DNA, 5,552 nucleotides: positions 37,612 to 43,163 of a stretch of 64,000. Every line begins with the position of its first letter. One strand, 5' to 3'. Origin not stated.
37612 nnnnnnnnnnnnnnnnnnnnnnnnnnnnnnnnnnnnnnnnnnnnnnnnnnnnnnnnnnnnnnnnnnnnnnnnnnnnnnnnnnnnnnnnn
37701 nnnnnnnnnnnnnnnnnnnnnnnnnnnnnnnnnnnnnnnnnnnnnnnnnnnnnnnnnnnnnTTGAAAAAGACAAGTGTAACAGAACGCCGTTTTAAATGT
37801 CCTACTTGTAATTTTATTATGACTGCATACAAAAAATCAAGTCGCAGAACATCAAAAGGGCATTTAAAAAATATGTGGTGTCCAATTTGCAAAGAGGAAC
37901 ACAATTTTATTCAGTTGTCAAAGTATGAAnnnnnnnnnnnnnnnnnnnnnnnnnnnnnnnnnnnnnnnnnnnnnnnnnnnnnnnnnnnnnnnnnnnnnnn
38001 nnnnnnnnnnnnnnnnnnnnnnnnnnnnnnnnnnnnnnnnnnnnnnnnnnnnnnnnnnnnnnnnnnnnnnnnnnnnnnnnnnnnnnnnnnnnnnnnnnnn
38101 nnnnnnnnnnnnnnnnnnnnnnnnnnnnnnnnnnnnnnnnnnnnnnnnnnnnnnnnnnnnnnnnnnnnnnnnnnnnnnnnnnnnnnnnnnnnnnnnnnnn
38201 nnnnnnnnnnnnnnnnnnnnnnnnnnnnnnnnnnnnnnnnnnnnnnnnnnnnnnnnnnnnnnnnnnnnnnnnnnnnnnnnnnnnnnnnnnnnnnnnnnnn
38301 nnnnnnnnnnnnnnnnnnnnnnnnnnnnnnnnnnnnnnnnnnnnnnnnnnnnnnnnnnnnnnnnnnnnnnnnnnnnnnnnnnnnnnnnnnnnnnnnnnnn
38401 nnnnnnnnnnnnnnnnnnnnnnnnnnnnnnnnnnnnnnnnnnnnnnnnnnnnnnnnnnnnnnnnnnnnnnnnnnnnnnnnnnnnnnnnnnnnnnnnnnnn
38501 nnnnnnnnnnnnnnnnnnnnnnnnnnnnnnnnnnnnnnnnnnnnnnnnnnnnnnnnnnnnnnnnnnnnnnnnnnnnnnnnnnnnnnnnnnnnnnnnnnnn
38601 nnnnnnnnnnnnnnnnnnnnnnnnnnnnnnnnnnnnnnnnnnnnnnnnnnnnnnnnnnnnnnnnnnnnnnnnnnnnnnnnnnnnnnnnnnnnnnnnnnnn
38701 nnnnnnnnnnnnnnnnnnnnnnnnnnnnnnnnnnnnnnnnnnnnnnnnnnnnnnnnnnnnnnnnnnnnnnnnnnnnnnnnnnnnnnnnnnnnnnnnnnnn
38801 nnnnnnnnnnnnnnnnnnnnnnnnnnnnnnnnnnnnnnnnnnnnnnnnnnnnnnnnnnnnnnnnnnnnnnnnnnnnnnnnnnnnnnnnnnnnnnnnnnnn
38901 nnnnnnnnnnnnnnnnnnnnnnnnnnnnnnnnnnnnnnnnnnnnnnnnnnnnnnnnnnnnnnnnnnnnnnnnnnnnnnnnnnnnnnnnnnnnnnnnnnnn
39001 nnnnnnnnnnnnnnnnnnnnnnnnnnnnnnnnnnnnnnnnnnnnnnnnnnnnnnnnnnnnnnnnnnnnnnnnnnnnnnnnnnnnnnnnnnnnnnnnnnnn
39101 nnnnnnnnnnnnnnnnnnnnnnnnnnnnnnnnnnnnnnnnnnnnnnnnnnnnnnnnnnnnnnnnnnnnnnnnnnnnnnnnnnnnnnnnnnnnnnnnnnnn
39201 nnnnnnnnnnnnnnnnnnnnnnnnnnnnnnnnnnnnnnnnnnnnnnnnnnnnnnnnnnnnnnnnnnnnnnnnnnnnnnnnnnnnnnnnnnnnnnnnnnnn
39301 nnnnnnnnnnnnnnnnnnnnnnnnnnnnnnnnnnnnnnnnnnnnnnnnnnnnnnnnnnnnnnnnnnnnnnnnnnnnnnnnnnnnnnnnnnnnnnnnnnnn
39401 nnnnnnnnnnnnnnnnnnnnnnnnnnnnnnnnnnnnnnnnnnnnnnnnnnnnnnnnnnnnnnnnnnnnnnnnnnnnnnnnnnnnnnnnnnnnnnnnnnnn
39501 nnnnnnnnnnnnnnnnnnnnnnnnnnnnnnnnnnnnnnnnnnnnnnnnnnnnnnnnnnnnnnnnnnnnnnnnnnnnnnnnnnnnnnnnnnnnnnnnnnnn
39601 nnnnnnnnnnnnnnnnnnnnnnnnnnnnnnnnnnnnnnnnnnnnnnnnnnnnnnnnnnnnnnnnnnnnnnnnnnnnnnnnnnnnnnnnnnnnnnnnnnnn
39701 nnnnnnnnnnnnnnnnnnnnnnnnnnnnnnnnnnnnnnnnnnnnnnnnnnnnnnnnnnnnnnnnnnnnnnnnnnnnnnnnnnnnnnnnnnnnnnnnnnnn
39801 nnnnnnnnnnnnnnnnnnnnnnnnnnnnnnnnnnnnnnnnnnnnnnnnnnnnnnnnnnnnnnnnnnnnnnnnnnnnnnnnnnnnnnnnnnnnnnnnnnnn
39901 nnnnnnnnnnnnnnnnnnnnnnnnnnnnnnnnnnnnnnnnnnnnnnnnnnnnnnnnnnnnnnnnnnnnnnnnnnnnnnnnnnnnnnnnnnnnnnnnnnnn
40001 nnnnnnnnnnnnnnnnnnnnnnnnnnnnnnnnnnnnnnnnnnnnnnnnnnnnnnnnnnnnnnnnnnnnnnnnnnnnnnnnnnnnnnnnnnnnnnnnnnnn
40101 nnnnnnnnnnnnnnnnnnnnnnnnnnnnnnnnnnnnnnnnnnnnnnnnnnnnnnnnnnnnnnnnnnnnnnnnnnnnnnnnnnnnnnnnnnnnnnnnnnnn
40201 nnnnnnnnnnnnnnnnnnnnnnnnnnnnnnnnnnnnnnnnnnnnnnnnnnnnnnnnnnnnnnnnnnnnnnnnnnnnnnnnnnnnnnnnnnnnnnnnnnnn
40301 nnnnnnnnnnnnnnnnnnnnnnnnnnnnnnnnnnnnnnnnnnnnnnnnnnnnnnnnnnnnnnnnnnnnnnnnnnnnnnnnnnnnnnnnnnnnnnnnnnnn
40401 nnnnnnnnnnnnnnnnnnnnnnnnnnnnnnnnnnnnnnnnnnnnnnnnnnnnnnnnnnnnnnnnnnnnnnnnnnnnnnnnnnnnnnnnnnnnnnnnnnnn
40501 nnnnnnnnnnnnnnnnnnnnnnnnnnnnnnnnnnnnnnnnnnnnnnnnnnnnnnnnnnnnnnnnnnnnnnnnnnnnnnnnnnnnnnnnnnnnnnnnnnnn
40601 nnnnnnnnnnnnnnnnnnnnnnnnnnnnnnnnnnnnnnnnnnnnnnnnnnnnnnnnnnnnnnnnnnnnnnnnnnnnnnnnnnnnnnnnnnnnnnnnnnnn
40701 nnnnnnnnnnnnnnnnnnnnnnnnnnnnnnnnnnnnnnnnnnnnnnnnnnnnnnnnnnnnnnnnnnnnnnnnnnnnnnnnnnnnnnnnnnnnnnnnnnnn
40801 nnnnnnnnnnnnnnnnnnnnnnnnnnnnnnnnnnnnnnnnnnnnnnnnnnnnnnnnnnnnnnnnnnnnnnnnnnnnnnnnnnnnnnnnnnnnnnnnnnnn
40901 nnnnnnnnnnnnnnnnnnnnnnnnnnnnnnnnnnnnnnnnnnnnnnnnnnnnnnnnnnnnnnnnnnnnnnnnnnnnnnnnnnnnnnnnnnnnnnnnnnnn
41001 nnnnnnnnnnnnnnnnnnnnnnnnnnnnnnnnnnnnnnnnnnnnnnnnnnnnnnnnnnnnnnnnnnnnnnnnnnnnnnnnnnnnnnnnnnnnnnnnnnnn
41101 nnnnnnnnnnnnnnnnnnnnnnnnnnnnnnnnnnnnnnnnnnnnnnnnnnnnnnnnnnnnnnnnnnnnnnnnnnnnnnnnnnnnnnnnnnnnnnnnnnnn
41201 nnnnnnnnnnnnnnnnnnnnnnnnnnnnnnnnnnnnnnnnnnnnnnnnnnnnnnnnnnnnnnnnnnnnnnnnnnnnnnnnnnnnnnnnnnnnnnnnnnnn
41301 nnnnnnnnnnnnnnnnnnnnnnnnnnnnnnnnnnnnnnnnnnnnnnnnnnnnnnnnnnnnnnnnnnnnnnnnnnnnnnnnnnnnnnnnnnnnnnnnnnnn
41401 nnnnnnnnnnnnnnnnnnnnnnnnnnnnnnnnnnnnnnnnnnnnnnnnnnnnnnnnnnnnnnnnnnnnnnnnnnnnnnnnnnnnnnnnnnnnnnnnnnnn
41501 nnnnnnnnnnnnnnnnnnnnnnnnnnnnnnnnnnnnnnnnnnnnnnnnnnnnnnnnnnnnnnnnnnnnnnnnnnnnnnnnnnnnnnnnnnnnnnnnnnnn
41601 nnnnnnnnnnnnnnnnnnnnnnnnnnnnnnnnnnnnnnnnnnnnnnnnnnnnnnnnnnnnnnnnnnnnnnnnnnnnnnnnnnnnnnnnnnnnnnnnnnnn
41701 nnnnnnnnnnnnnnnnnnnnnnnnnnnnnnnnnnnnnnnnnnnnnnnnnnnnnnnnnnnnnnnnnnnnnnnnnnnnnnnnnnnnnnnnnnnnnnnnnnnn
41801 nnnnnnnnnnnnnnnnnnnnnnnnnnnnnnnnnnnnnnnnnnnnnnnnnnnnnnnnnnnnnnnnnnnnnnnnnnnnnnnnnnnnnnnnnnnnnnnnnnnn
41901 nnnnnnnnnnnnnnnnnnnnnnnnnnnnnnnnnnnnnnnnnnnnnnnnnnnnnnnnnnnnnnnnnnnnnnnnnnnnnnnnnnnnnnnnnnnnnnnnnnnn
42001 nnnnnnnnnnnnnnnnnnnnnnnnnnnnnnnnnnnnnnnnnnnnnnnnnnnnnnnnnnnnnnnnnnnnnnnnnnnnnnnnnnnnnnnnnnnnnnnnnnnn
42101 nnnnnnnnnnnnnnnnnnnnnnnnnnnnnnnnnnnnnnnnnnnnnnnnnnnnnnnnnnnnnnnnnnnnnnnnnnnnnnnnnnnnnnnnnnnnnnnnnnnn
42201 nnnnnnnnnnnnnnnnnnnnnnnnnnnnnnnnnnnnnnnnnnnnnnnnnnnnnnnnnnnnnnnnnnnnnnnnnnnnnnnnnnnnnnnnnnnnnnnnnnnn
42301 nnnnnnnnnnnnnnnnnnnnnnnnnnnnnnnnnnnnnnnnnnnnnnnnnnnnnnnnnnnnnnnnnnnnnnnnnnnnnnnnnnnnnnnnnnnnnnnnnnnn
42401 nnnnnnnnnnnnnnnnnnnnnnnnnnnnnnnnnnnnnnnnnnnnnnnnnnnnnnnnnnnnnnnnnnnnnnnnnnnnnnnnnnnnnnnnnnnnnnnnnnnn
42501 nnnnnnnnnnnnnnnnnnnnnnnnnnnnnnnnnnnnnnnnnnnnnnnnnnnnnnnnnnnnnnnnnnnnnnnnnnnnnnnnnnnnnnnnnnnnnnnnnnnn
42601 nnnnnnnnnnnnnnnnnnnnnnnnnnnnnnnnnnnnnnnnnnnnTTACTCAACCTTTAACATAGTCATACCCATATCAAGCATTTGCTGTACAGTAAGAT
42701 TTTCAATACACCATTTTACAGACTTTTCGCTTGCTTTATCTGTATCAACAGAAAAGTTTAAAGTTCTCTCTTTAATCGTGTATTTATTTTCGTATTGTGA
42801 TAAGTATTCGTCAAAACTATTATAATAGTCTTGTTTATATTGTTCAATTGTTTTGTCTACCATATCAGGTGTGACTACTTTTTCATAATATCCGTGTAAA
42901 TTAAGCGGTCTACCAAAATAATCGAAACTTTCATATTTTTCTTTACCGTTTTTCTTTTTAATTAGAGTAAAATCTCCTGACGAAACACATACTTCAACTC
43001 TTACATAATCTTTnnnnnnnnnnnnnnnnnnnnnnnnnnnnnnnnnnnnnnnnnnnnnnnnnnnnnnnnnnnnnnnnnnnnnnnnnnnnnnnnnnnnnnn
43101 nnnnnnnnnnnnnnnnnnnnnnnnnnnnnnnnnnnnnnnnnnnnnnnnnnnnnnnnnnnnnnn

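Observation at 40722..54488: A 21-bp palindrome, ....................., marks the boundary of almost every early gene cassette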

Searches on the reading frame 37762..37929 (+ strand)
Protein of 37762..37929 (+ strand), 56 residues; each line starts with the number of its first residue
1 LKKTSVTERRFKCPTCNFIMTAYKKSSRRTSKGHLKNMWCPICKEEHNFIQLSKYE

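Call 27: find_related_loci(query=window:37762-37929:+, collection=viral_contigs, flank=10000)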
Query window:37762-37929:+ (56 aa) in viral_contigs; peptide patterns used: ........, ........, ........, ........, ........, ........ (x = any residue, [..] = any of these).
13 stretches matched a pattern; 2 encode a relative of the query (tblastn E <= 1e-3); 2 distinct loci.
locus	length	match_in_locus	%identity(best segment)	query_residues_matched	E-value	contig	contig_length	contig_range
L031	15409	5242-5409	86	1-56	1e-31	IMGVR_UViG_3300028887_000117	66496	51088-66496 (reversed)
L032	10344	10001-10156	77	5-56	6e-26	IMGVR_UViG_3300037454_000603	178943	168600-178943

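Call 33: search_protein_families(library=pfam, proteins=[window:37762-37929:+], max_evalue=0.05)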
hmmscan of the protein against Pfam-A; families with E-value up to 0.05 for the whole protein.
window:37762-37929:+ (56 aa): 13 families
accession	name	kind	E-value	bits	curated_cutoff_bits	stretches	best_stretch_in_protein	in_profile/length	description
PF03107.22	C1_2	-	0.0025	18.5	26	0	7-20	28-43/48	C1 domain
PF05129.18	Zn_ribbon_Elf1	-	0.0044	17.5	29.8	1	2-48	14-57/79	Transcription elongation factor Elf1 like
PF04810.20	zf-Sec23_Sec24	-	0.0048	17.3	25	0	8-19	21-32/39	Sec23/Sec24 zinc finger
PF23548.1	Zn_ribbon_FGT1_2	-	0.0069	16.4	27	0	9-17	19-27/35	FORGETTER1 second zinc ribbon domain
PF25208.1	DUF7838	-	0.0078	16.6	28.5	0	38-51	7-20/55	Domain of unknown function (DUF7838)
PF21936.2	Pcf11_C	-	0.0091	16.4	26.7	0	37-47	13-23/54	Pcf11, C-terminal domain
PF14616.11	Rua1_C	-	0.018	15.8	27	0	23-52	7-42/122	Transcription regulator Rua1, C-terminal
PF24440.1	DUF7559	-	0.02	15.6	27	0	35-48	33-46/52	Family of unknown function (DUF7559)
PF05605.18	zf-Di19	-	0.029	15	27.5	0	10-46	2-40/54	Drought induced 19 protein (Di19), zinc-binding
PF21349.2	RUBY_RBDX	-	0.031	14.2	26.5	0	12-20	2-10/30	Rubrerythrin, rubredoxin-like domain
PF24785.1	RXYLT1_C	-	0.041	13.7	27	1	12-37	18-43/187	RXYLT1 C-terminal domain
PF03884.20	YacG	-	0.047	13.9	25.5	0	40-53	3-16/52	DNA gyrase inhibitor YacG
PF23451.1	Zn_ribbon_PaaD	-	0.049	13.7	27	0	26-46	3-23/53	PaaD zinc beta ribbon domain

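Call 45: search_protein_families(library=phrogs, proteins=[window:37762-37929:+], max_evalue=0.01)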
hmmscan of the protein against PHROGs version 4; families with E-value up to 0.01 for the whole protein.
window:37762-37929:+ (56 aa): 5 families
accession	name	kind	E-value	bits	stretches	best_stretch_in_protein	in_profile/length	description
phrog_1257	-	moron, auxiliary metabolic gene and host takeover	4.8e-11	43.8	1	1-54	22-75/97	ribosome associated inhibitor A; zinc finger domain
phrog_9929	-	other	0.00096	20.5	1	11-49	2-39/79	zinc-finger domain protein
phrog_6504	-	unknown function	0.0041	18.3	1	10-48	7-45/61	-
phrog_2834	-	unknown function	0.0049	17.7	1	7-48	12-60/78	-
phrog_32948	-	unknown function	0.0054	17.8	1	7-48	5-46/124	-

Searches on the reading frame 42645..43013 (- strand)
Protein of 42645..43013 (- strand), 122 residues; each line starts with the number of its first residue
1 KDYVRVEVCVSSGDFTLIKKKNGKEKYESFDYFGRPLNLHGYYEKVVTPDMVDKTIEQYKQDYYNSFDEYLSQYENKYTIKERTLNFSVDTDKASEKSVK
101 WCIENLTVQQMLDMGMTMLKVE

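Call 33: search_protein_families(library=pfam, proteins=[window:42645-43013:-], max_evalue=0.05)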
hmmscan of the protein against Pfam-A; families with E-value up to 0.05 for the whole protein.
window:42645-43013:- (122 aa): 1 family
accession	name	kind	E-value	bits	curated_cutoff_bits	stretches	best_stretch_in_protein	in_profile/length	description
PF18692.7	DUF5640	-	0.046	14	28.5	0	66-108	26-70/85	Family of unknown function (DUF5640)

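Call 45: search_protein_families(library=phrogs, proteins=[window:42645-43013:-], max_evalue=0.01)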
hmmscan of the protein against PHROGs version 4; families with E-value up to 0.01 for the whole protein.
window:42645-43013:- (122 aa): 0 families
